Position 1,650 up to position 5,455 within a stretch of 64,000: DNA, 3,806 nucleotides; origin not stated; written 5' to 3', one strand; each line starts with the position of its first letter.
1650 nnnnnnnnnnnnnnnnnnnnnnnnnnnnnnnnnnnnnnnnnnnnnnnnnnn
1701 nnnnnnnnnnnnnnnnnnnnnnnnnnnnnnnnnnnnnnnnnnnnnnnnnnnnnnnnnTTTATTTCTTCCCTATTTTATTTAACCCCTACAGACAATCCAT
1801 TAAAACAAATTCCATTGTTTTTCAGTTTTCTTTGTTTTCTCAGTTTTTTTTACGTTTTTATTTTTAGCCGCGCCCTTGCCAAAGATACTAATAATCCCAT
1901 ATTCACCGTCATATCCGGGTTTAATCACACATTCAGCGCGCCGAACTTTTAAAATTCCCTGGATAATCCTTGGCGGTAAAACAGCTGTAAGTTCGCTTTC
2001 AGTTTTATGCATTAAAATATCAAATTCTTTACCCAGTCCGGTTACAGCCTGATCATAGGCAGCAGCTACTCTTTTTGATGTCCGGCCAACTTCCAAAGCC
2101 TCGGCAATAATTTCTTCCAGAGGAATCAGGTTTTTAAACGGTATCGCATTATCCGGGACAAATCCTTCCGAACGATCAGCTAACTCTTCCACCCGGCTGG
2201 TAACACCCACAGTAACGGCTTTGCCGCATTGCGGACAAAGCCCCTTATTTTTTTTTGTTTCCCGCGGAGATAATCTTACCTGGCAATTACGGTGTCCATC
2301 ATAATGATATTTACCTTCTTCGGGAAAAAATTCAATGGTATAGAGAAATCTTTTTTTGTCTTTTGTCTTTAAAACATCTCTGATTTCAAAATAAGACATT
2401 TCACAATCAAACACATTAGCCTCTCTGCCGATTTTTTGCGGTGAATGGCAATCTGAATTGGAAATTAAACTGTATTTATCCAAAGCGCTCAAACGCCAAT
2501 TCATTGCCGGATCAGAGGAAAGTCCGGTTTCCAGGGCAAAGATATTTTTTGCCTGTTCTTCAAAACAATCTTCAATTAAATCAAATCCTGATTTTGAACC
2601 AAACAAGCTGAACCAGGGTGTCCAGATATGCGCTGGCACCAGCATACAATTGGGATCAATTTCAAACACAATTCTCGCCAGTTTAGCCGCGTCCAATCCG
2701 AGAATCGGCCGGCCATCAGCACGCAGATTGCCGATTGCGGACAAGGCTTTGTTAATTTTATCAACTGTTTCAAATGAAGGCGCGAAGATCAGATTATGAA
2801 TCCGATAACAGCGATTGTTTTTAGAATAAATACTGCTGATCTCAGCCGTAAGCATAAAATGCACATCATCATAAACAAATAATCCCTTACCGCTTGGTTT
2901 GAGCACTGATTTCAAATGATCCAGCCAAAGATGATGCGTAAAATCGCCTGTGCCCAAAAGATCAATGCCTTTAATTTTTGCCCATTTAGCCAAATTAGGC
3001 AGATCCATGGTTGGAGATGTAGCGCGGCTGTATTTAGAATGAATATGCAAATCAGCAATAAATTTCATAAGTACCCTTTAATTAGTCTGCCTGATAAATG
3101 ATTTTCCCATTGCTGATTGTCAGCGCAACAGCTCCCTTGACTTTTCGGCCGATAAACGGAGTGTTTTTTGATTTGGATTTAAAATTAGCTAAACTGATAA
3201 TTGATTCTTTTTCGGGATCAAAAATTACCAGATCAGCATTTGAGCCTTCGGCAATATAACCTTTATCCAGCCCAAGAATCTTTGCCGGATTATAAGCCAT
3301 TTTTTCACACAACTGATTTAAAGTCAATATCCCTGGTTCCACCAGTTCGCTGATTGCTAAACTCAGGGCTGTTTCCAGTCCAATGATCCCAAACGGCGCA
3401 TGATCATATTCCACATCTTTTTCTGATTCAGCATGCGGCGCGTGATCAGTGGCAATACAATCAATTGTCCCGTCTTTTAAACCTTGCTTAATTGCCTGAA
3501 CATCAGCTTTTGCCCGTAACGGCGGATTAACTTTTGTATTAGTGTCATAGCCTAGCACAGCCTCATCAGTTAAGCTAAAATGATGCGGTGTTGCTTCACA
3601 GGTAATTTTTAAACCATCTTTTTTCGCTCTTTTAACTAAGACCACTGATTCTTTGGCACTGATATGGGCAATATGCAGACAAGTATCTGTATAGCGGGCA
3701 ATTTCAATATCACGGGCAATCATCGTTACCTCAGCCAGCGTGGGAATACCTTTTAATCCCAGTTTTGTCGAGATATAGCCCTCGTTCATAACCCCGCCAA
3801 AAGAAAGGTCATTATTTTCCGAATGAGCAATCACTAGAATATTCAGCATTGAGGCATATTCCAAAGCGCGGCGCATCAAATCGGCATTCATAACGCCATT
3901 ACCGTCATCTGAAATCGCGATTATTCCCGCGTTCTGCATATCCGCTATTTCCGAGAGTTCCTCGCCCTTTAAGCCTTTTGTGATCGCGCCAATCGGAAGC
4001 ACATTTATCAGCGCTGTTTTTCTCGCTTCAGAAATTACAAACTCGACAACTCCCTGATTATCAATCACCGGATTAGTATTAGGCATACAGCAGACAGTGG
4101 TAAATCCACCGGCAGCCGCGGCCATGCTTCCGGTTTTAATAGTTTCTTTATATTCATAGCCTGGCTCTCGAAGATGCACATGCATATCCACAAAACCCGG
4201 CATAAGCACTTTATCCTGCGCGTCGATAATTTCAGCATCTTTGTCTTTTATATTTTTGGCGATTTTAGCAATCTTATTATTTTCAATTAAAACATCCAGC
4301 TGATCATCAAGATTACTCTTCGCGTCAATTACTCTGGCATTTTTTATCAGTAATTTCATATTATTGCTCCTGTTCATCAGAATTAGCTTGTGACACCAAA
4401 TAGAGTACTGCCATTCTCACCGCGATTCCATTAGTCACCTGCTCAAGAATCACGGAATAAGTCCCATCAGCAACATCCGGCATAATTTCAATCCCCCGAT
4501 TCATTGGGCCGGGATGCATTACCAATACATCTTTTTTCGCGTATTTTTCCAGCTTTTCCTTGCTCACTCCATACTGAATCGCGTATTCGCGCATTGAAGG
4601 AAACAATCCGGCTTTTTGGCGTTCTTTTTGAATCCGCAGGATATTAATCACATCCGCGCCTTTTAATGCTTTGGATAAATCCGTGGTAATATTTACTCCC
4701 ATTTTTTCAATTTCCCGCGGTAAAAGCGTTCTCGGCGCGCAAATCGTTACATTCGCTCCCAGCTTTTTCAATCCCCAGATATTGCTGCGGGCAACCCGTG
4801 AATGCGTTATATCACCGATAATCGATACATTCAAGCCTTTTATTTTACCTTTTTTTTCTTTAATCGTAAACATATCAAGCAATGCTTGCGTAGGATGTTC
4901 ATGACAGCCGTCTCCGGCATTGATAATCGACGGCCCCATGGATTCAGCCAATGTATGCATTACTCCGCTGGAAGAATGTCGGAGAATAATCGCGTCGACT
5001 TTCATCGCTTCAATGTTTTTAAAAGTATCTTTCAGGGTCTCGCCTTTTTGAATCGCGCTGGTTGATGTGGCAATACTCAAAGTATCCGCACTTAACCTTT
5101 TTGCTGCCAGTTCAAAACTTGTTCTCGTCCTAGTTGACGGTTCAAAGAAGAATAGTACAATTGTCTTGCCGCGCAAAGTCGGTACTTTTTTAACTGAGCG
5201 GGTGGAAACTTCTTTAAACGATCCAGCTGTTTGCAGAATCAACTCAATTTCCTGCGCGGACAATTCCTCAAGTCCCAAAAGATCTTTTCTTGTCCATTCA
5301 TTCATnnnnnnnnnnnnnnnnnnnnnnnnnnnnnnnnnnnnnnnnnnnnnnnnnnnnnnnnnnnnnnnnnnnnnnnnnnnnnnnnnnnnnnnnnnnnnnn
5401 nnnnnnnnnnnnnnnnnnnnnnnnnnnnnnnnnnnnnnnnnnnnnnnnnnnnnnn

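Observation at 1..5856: Pyrimidine operon interrupted by EndoQ-like nuclease, flavodoxin and MutM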

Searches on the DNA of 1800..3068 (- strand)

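Call 32: build_rna_model(alignment_id=A2)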
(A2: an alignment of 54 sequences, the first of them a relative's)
Model R1 built from alignment A2 (54 sequences, 44 columns); structure: RNAalifold consensus.
model positions 40; base pairs 7; branch points 0; effective number of sequences 54; information 1.175 bits per position. Calibrated on 0.2 Mb of random sequence (short: E-values are rough).
structure used (alignment columns):
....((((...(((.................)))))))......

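Call 33: search_with_rna_model(model_id=R1, sources=[window, L002, L003, L004, L005, L006, L007, L008, L009, L010, L011, L012, L013, L014, L015, L016, L017, L018, L019, L020, L021, L022, L023, L024, L025, L026, L027, L028, L029, L030, L031, L032, L033, L034, L035, L036, L037, L038, L039, L040, L041, L042, L043, L044, L045, L046, L047, L048, L049, L050, L051, L052, L053, L054, L055, L056, L057, L058, L059, L060, L061, L062, L063, L064, L065, L066, L067, L068, L069, L070, L071, L072, L073, L074, L075, L076, L077, L078, L079, L080, L081], max_evalue=1)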
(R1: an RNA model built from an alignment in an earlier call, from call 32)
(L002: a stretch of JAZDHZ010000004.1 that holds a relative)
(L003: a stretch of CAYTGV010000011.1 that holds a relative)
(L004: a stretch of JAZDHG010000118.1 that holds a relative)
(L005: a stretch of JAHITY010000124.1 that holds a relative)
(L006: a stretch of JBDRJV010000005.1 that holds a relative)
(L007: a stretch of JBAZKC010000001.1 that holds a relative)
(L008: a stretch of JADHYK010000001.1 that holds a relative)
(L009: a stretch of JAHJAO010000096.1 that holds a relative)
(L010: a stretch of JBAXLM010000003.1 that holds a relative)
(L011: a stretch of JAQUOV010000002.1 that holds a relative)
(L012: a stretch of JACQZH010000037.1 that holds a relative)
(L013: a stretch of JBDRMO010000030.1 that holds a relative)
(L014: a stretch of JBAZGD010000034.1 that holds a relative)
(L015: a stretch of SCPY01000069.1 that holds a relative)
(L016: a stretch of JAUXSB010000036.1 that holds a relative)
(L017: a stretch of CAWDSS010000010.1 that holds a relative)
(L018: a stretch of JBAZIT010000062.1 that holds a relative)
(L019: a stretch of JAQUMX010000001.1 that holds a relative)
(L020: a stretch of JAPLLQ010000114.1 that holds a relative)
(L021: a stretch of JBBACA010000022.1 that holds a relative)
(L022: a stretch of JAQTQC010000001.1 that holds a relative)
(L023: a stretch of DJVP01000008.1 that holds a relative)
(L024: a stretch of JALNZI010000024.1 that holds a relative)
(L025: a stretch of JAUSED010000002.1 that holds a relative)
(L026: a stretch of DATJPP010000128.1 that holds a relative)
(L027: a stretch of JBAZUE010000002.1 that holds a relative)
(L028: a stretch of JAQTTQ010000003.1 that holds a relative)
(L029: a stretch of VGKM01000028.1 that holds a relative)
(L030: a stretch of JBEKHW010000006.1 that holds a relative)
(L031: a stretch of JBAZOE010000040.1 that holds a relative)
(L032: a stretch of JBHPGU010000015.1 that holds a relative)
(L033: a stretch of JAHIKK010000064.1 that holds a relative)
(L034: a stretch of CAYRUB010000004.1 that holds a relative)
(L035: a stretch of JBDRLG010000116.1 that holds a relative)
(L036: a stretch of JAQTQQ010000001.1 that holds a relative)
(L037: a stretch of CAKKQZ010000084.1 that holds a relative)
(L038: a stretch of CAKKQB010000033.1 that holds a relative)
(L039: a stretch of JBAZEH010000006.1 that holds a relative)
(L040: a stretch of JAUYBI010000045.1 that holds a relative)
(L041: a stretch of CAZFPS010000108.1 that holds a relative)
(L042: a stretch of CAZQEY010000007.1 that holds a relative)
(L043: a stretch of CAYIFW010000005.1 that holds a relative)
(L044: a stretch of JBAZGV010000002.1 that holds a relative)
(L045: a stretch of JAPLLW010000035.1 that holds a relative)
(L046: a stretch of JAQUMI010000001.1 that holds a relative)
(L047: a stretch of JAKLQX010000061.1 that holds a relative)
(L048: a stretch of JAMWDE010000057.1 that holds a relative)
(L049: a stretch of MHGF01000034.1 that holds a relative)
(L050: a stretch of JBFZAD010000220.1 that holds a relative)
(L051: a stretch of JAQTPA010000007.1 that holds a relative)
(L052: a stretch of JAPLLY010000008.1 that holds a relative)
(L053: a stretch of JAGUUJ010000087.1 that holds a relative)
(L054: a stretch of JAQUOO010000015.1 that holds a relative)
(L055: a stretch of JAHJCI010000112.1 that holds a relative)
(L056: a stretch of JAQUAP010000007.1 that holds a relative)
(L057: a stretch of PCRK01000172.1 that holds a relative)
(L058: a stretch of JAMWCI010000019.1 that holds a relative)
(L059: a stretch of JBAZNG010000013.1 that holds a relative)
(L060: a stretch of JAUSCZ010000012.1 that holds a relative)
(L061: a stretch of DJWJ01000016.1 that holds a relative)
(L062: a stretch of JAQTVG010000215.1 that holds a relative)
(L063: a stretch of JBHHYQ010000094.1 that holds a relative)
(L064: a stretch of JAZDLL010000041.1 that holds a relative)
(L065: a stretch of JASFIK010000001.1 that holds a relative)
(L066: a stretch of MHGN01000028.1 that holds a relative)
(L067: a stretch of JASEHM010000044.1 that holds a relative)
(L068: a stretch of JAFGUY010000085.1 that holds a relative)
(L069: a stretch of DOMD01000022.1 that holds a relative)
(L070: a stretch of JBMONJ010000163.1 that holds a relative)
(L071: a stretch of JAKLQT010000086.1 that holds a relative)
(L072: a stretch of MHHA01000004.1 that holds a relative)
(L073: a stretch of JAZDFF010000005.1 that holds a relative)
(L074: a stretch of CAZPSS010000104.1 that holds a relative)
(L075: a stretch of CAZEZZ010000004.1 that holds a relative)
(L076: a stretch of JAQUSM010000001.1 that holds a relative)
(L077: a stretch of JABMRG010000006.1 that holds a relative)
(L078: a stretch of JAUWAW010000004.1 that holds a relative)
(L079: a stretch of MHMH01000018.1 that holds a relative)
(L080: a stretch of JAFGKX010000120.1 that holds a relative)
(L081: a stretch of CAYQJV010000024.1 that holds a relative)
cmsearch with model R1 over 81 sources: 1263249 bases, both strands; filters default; matches with E-value up to 1: 65.
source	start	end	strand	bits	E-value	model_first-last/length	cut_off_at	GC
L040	7085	7124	+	55.3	3.7e-10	1-40/40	no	0.47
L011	7082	7121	+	55.1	4.1e-10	1-40/40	no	0.43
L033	2489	2528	+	53.8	8.3e-10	1-40/40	no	0.52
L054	182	221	+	52.9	1.4e-09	1-40/40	no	0.47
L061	84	123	+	52.9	1.4e-09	1-40/40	no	0.47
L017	6641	6680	+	51.9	2.4e-09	1-40/40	no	0.5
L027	7117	7156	+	51.9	2.4e-09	1-40/40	no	0.47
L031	3662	3701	+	51.9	2.4e-09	1-40/40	no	0.47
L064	2533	2572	+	51.9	2.4e-09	1-40/40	no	0.47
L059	3504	3544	+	51.9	2.4e-09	1-40/40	no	0.49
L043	111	149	+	51.8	2.6e-09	1-40/40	no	0.54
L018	2437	2478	+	51.7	2.7e-09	1-40/40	no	0.55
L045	2143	2184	+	51.7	2.7e-09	1-40/40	no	0.55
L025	7149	7188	+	51.6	2.9e-09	1-40/40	no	0.5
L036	7148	7187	+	51.5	3.1e-09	1-40/40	no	0.57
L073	6127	6166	+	51.3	3.4e-09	1-40/40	no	0.47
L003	7053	7091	+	51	4.1e-09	1-40/40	no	0.36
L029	5519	5559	+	50.2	6.3e-09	1-40/40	no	0.46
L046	7128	7169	+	50.1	6.5e-09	1-40/40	no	0.52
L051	7030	7071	+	50.1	6.5e-09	1-40/40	no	0.52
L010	7141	7179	+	50.1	6.7e-09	1-40/40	no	0.46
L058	6433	6471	+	49.8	7.8e-09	1-40/40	no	0.46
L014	1714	1753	+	49.8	7.8e-09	1-40/40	no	0.62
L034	7118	7157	+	49.3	1e-08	1-40/40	no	0.52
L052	6540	6579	+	49.3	1.1e-08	1-40/40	no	0.5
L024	1174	1213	+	49.2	1.1e-08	1-40/40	no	0.47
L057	95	135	+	49.2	1.1e-08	1-40/40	no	0.56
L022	7053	7092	+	48.6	1.5e-08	1-40/40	no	0.5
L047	7141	7180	+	48.6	1.6e-08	1-40/40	no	0.5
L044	7057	7096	+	48.4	1.7e-08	1-40/40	no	0.52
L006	6921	6959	+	48.4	1.8e-08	1-40/40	no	0.41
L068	138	178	+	48.3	1.8e-08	1-40/40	no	0.56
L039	7119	7158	+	48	2.1e-08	1-40/40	no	0.45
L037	4195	4234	+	48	2.1e-08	1-40/40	no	0.55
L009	199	237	+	48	2.1e-08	1-40/40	no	0.54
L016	6709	6747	+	47.9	2.3e-08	1-40/40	no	0.51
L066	7147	7187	+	47.9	2.3e-08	1-40/40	no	0.44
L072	6671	6711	+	47.9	2.3e-08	1-40/40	no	0.44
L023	7046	7085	+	47.8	2.4e-08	1-40/40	no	0.5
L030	6551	6589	+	47.7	2.5e-08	1-40/40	no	0.49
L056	7090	7131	+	47.6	2.7e-08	1-40/40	no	0.6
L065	6555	6594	+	47.2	3.3e-08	1-40/40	no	0.57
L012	1058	1096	+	46.8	4.2e-08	1-40/40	no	0.36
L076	7119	7158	+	46.7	4.5e-08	1-40/40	no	0.47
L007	6982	7021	+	46.1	6.2e-08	1-40/40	no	0.5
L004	6822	6861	+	45.4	9.3e-08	1-40/40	no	0.35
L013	6958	6996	+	45.2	1e-07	1-40/40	no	0.51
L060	2766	2806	+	44.6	1.4e-07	1-40/40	no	0.46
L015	7086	7126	+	44.5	1.5e-07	1-40/40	no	0.51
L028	7155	7194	+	44.4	1.6e-07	1-40/40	no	0.52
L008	7129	7169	+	44.1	1.9e-07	1-40/40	no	0.54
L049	6543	6583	+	43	3.5e-07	1-40/40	no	0.46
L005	6846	6884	+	42.6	4.5e-07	1-40/40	no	0.38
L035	5570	5609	+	41.9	6.7e-07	1-40/40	no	0.45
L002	7068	7106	+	41.6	7.9e-07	1-40/40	no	0.38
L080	152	191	+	41.1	1e-06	1-40/40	no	0.43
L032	6993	7031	+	39.7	2.2e-06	1-40/40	no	0.49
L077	2280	2319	+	39.3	2.8e-06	1-40/40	no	0.5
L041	1098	1136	+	38.1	5.4e-06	1-40/40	no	0.51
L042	5457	5496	+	37.6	7.3e-06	1-40/40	no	0.57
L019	1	34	+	37.4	8.4e-06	7-40/40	5'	0.5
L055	718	755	+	29.5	0.00067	1-40/40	no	0.58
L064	3730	3768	-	17.3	0.65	1-40/40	no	0.23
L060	770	798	-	16.7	0.89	1-40/40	no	0.34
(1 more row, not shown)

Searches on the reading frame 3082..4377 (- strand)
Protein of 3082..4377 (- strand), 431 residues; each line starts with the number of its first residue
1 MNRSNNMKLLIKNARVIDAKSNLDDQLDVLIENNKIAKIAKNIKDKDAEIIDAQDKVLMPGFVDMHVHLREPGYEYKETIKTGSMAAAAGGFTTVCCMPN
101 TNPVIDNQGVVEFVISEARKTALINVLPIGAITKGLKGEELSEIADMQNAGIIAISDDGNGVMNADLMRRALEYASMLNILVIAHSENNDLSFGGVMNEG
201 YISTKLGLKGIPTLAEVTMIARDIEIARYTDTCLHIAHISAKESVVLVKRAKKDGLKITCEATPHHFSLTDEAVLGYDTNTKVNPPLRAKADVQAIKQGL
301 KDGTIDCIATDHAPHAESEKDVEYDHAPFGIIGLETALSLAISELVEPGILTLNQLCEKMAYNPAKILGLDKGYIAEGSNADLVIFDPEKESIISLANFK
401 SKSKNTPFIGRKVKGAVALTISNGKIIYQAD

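Call 4: search_protein_families(library=pfam, proteins=[window:3082-4377:-])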
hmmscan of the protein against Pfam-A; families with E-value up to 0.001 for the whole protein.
window:3082-4377:- (431 aa): 3 families
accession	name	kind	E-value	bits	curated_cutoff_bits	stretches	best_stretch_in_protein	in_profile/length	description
PF01979.26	Amidohydro_1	-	2.5e-32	112.9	25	1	57-427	1-345/345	Amidohydrolase family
PF07969.17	Amidohydro_3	-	7.4e-16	59.1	29.7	2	49-82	1-34/472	Amidohydrolase family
PF12890.13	DHOase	-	1.6e-11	44.9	21.2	1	56-244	2-142/142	Dihydro-orotase-like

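Call 5: search_protein_families(library=ncbifam, proteins=[window:3082-4377:-], max_evalue=0.01)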
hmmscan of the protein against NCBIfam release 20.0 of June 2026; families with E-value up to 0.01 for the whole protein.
window:3082-4377:- (431 aa): 73 families (the best 25 are shown)
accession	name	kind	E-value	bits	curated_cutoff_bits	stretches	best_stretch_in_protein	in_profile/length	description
NF006843.0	PRK09357.2-4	equivalog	1e-159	532.1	786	1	7-431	1-423/431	dihydroorotase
NF006837.0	PRK09357.1-2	equivalog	2.9e-152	507.2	575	1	7-430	1-424/428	dihydroorotase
NF006845.0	PRK09357.2-6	equivalog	3.1e-152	507.2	728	1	7-429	1-426/428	dihydroorotase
NF006844.0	PRK09357.2-5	equivalog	1e-151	505.8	701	1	8-429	3-421/422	dihydroorotase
NF006839.0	PRK09357.1-4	equivalog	2.4e-151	504.2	576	1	9-430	2-422/422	dihydroorotase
NF006836.0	PRK09357.1-1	equivalog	8e-147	489.4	538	1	8-428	3-424/432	dihydroorotase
TIGR00857.1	pyrC_multi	subfamily_domain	3.5e-142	474.2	279.05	1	26-430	5-411/412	dihydroorotase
NF006842.0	PRK09357.2-3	equivalog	8.1e-135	449.8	695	1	7-427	1-437/440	dihydroorotase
NF006841.0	PRK09357.2-2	equivalog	4.2e-129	430.9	640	1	10-430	3-419/421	dihydroorotase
NF006558.0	PRK09059.1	equivalog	7.9e-123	410.2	645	1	8-430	4-429/430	dihydroorotase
NF005791.0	PRK07627.1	equivalog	6.6e-113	377.8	442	1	7-430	1-424/425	dihydroorotase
NF006838.0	PRK09357.1-3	equivalog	7e-108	361.2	644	1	7-430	1-423/423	dihydroorotase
NF005614.0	PRK07369.1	equivalog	1.3e-104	350.4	456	1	8-419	3-415/419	dihydroorotase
NF002668.0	PRK02382.1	equivalog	8.6e-92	308.1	452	1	10-431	2-414/436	dihydroorotase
NF006268.0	PRK08417.1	equivalog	6.7e-91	305.3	499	1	10-428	2-404/406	metal-dependent hydrolase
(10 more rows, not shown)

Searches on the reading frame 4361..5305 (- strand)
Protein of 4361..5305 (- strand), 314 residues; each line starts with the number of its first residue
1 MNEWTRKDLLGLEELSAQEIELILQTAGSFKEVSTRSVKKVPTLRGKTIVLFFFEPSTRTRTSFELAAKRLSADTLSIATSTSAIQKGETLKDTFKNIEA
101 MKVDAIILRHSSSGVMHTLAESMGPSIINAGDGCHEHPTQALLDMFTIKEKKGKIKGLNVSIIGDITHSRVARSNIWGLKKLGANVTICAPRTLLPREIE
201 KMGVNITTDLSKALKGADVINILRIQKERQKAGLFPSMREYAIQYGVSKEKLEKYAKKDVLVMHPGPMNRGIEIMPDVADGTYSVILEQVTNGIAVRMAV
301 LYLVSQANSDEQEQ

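Call 4: search_protein_families(library=pfam, proteins=[window:4361-5305:-])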
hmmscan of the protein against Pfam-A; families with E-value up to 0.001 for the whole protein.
window:4361-5305:- (314 aa): 2 families
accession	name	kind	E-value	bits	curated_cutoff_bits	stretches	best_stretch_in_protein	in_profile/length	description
PF02729.26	OTCace_N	-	3e-46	157.6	29.9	1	7-150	1-148/148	Aspartate/ornithine carbamoyltransferase, carbamoyl-P binding domain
PF00185.30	OTCace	-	5.5e-27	95.2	29.4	1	156-303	1-156/157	Aspartate/ornithine carbamoyltransferase, Asp/Orn binding domain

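Call 5: search_protein_families(library=ncbifam, proteins=[window:4361-5305:-], max_evalue=0.01)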
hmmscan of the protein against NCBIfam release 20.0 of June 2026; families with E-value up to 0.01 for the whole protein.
window:4361-5305:- (314 aa): 17 families
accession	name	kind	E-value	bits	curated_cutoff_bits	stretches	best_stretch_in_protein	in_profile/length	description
NF002032.1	PRK00856.1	equivalog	1.8e-123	411.5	263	1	7-304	1-296/297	aspartate carbamoyltransferase catalytic subunit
TIGR00670.1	asp_carb_tr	equivalog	1.3e-98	329.9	236.95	1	7-305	1-303/304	aspartate carbamoyltransferase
NF010387.0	PRK13814.1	equivalog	1.2e-72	244.4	660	1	7-304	6-302/310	aspartate carbamoyltransferase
NF001986.0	PRK00779.1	subfamily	5.8e-50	170.2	306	1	5-305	4-304/307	ornithine carbamoyltransferase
TIGR00658.1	orni_carb_tr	equivalog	1.1e-48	166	280.85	1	7-303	1-301/304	ornithine carbamoyltransferase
NF008853.0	PRK11891.1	equivalog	1.8e-47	162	560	1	6-301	88-394/430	aspartate carbamoyltransferase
NF006046.0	PRK08192.1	equivalog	1.3e-44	152.8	512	1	1-306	1-318/339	aspartate carbamoyltransferase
TIGR04384.1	putr_carbamoyl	exception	1e-30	107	500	1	11-308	4-311/330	putrescine carbamoyltransferase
NF003286.0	PRK04284.1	subfamily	9.7e-30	103.8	515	1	4-268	4-276/332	ornithine carbamoyltransferase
NF011380.0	PRK14805.1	equivalog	1.5e-29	103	421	1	7-302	2-297/302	ornithine carbamoyltransferase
NF009916.0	PRK13376.1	equivalog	1.5e-26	93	800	1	13-308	14-336/525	bifunctional aspartate carbamoyltransferase catalytic subunit/aspartate carbamoyltransferase regulatory subunit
NF002470.0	PRK01713.1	equivalog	1e-24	87.6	545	1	7-222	8-231/334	ornithine carbamoyltransferase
NF003384.0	PRK04523.1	equivalog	2.4e-19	69.6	288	2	7-82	4-74/336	N-acetylornithine carbamoyltransferase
NF009213.0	PRK12562.1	subfamily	1.4e-18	67.4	559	1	1-198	1-196/334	ornithine carbamoyltransferase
NF011379.0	PRK14804.1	equivalog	1.5e-12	47.3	373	1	6-301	6-305/311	ornithine carbamoyltransferase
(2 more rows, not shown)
